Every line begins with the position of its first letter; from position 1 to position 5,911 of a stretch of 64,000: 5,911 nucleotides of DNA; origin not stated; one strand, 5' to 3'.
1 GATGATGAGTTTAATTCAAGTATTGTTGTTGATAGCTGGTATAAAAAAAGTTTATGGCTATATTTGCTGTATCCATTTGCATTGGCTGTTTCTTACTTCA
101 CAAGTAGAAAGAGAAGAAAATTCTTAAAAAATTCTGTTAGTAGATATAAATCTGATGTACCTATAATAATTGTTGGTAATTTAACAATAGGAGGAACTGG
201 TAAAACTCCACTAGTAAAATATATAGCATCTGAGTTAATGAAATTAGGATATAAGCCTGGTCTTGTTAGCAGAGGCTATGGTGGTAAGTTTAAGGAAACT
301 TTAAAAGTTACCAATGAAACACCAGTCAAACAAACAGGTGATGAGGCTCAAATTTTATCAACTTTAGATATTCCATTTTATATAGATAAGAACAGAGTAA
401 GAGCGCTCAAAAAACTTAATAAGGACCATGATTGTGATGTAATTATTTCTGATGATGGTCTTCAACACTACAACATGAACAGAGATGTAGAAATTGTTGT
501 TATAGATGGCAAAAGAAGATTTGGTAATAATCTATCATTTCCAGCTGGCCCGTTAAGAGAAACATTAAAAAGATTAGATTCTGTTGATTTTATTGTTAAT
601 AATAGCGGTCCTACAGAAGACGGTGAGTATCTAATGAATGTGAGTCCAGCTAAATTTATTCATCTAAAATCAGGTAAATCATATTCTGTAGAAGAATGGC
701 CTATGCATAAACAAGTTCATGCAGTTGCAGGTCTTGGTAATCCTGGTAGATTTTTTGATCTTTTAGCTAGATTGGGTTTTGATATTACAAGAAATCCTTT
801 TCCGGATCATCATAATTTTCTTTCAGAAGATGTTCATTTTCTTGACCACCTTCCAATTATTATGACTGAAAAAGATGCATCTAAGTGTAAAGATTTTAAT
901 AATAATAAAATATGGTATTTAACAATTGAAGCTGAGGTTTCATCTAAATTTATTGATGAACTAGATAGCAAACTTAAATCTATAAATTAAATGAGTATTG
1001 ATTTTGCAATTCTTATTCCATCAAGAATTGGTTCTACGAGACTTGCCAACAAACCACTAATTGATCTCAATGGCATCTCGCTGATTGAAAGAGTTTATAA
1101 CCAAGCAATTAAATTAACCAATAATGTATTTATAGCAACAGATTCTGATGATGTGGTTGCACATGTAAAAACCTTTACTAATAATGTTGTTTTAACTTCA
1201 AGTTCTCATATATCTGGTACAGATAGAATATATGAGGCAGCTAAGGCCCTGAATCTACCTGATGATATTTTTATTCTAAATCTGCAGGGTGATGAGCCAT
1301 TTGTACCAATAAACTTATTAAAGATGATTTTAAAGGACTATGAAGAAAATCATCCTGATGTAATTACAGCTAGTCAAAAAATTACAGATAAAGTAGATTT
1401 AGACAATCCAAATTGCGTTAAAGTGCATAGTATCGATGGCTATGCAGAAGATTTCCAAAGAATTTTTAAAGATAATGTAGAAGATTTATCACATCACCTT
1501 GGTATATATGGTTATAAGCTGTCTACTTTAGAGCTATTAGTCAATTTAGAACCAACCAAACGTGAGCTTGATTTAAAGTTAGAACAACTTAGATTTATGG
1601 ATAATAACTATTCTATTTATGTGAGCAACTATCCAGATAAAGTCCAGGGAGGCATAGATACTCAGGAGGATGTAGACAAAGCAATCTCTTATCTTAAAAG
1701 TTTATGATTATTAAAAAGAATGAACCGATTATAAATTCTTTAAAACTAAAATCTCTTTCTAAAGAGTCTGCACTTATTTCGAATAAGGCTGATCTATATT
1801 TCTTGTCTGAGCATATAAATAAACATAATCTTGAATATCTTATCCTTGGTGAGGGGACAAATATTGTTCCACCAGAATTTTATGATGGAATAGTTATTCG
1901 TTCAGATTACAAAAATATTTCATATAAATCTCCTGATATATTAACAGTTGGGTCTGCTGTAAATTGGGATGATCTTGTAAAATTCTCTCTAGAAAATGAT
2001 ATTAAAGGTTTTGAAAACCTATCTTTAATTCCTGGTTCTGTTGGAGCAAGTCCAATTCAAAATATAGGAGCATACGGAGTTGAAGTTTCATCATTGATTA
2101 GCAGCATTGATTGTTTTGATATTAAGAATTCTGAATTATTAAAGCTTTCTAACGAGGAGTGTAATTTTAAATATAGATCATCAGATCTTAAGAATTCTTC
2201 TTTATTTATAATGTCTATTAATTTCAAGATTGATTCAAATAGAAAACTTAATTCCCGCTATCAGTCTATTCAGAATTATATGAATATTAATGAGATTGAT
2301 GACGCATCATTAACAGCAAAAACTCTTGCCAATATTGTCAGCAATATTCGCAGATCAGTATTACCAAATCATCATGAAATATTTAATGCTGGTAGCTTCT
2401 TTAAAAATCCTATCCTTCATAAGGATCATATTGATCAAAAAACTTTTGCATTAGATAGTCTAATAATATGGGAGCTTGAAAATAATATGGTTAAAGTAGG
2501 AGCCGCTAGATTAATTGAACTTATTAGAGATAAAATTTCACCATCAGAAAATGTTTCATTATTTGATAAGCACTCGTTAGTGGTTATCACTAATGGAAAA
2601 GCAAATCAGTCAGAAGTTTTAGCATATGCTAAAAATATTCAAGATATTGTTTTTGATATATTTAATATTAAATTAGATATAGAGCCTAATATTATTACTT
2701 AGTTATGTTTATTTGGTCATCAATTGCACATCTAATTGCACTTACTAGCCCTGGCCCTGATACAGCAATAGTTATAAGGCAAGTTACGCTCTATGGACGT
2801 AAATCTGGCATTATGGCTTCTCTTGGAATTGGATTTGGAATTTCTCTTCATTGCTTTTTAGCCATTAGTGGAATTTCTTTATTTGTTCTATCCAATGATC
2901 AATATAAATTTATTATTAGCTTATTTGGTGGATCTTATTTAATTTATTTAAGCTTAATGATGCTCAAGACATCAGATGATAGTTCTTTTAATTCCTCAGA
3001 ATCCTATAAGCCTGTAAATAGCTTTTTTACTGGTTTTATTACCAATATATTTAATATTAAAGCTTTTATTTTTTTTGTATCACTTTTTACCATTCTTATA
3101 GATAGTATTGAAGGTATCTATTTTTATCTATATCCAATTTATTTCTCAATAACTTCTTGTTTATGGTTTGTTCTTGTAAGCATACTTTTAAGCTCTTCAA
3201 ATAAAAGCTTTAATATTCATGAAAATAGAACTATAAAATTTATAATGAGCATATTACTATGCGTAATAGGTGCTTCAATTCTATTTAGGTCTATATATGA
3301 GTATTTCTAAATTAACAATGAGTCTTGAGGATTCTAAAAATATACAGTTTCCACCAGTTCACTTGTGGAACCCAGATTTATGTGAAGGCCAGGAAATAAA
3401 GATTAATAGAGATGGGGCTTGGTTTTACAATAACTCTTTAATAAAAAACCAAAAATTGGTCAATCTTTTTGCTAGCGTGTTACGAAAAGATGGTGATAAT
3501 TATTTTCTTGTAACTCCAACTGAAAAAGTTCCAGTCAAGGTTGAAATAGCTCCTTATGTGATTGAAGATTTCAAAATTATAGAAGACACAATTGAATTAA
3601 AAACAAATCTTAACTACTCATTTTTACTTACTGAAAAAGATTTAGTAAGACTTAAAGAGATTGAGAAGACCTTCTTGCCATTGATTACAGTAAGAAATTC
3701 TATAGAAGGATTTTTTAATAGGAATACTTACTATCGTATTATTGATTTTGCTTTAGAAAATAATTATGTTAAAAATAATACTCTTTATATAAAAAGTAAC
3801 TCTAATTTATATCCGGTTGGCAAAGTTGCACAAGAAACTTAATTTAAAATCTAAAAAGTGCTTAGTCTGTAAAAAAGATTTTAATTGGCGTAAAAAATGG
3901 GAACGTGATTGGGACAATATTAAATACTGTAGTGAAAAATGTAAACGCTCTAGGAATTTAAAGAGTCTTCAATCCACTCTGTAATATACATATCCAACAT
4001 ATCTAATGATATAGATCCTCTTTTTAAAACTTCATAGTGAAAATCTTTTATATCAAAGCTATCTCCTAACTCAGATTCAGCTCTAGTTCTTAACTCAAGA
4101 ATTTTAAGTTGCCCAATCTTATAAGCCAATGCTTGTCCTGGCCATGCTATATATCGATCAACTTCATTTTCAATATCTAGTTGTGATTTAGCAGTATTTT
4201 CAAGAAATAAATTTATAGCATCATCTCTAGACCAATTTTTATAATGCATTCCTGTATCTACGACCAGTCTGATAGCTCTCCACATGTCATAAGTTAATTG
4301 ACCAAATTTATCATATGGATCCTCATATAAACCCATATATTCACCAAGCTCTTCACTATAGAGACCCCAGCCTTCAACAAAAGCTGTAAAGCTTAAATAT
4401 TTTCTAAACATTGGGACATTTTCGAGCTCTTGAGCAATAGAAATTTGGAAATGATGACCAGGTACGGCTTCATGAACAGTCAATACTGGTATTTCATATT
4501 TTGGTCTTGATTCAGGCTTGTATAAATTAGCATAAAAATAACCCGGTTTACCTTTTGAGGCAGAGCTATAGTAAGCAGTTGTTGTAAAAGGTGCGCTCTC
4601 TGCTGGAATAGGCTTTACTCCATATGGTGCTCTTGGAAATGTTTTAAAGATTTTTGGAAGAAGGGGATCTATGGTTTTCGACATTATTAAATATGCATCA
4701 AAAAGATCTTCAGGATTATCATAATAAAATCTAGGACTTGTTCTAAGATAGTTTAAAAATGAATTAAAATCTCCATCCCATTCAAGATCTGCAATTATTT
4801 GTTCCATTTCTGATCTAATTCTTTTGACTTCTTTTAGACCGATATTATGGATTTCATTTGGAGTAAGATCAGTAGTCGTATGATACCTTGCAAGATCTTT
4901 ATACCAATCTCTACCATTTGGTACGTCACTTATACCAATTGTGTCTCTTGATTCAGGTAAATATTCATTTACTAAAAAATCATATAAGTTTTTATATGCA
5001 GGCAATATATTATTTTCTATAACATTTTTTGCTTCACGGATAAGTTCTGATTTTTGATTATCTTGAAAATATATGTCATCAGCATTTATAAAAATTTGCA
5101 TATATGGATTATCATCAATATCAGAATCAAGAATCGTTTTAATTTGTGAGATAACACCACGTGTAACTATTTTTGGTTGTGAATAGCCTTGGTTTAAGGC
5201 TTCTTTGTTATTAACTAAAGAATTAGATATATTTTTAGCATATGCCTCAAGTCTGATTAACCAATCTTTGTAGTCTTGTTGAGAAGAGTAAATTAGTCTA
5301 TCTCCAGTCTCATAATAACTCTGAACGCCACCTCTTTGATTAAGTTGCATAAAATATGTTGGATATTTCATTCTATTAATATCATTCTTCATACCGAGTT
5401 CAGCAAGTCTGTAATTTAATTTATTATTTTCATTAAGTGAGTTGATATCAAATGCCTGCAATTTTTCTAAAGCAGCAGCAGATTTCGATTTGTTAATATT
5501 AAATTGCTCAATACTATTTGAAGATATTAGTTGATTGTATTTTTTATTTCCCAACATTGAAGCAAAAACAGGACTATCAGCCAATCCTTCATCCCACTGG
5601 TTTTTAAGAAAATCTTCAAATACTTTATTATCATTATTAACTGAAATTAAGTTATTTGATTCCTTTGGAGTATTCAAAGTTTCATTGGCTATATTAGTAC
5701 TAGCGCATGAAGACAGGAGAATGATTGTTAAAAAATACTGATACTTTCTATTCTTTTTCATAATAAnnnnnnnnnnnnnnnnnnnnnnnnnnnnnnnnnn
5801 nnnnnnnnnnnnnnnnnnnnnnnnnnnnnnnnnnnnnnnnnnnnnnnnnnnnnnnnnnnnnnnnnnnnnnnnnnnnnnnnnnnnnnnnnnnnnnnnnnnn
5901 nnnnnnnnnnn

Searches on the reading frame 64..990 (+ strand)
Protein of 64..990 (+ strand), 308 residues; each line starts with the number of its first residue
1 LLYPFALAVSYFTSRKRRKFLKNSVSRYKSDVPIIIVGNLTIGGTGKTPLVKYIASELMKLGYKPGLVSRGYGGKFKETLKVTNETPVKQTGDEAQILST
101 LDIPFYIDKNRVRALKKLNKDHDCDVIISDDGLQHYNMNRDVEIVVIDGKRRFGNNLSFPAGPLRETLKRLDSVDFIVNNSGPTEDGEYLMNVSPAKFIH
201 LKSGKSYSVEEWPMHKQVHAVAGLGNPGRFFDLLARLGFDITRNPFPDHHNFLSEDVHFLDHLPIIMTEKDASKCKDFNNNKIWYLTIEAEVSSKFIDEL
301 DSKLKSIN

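Call 76: search_protein_families(library=pfam, proteins=[window:64-990:+], max_evalue=0.00001)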
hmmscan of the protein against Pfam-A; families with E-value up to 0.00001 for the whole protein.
window:64-990:+ (308 aa): 1 family
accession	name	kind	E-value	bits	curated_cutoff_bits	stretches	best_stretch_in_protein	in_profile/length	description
PF02606.20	LpxK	-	1.3e-92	310.9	27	1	1-304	4-327/328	Tetraacyldisaccharide-1-P 4'-kinase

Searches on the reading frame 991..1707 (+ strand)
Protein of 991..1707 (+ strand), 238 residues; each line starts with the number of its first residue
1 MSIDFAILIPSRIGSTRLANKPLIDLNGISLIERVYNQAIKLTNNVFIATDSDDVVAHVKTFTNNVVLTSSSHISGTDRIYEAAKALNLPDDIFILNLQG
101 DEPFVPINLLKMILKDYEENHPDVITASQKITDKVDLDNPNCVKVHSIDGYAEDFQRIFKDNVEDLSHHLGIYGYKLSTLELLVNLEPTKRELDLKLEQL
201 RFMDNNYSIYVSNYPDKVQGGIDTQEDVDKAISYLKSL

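Call 76: search_protein_families(library=pfam, proteins=[window:991-1707:+], max_evalue=0.00001)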
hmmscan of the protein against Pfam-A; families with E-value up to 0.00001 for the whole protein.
window:991-1707:+ (238 aa): 2 families
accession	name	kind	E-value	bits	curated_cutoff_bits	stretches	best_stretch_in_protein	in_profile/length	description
PF02348.25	CTP_transf_3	-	3e-40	138.8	22.6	1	6-206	1-214/217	Cytidylyltransferase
PF12804.13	NTP_transf_3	-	3.1e-09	37.6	27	1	11-129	10-123/160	MobA-like NTP transferase domain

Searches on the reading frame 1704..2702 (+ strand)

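Call 76: search_protein_families(library=pfam, proteins=[window:1704-2702:+], max_evalue=0.00001)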
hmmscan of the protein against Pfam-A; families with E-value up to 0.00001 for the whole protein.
window:1704-2702:+ (332 aa): 2 families
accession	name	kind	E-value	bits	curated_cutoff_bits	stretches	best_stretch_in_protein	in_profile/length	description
PF01565.28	FAD_binding_4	-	7.5e-14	52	26.4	1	29-141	11-131/139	FAD binding domain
PF02873.21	MurB_C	-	7.2e-13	49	27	1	215-331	9-99/99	UDP-N-acetylenolpyruvoylglucosamine reductase, C-terminal domain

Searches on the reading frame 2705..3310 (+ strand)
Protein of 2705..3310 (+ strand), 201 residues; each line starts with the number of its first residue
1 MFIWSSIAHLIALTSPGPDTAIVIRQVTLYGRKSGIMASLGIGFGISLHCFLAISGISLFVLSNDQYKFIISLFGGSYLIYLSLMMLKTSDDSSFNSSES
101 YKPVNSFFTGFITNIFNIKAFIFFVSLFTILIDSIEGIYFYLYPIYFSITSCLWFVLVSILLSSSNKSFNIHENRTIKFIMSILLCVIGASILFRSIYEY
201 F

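Call 76: search_protein_families(library=pfam, proteins=[window:2705-3310:+], max_evalue=0.00001)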
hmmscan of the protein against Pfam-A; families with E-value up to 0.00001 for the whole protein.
window:2705-3310:+ (201 aa): 1 family
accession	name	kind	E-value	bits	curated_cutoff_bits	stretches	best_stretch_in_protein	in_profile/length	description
PF01810.24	LysE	-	2.4e-25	89.6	25.6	1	11-193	2-190/193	LysE type translocator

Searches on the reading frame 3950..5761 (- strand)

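Call 76: search_protein_families(library=pfam, proteins=[window:3950-5761:-], max_evalue=0.00001)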
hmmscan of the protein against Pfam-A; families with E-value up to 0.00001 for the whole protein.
window:3950-5761:- (603 aa): 1 family
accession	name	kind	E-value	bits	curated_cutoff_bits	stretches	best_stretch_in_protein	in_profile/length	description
PF05960.17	DUF885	-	2.9e-160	535.9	32.4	1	64-591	1-530/532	Bacterial protein of unknown function (DUF885)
